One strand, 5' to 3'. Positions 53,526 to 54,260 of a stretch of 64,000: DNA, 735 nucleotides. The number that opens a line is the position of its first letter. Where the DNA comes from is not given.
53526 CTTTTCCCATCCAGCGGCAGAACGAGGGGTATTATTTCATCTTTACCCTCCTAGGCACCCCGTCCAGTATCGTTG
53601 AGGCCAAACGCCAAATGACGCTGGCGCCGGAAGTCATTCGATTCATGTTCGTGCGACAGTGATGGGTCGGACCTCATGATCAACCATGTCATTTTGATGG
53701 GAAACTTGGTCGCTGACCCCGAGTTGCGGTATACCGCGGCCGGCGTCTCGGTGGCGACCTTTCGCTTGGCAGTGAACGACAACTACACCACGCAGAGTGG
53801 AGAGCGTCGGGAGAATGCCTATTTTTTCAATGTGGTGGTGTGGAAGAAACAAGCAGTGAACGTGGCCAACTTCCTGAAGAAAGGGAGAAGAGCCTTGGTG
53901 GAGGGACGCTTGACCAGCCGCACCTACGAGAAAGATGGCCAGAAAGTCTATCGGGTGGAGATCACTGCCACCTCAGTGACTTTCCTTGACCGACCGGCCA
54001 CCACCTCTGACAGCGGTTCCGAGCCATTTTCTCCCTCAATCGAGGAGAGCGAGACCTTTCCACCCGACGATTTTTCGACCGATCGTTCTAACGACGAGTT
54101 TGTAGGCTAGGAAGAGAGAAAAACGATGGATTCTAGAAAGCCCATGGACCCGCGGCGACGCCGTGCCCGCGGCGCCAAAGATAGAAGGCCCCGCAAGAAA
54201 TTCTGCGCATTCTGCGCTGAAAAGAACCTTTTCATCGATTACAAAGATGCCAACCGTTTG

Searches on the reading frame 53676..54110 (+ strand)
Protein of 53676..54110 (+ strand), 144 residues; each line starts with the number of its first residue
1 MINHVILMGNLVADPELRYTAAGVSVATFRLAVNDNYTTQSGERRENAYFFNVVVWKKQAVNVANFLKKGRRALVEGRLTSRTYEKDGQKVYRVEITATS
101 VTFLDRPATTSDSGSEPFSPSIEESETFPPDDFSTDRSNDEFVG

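Call 50: search_protein_families(library=pfam, proteins=[window:53676-54110:+], max_evalue=0.001)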
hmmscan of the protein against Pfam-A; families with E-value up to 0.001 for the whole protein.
window:53676-54110:+ (144 aa): 3 families
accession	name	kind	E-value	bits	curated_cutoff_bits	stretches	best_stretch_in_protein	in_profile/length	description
PF00436.31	SSB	-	8.6e-32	109.7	26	1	2-104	1-104/104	Single-strand binding protein family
PF22657.2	SSB_1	-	8.8e-06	26.3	27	1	3-84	1-80/91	Another single-strand binding protein family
PF01336.31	tRNA_anti-codon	-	0.00027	21.2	27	1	51-102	29-73/75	OB-fold nucleic acid binding domain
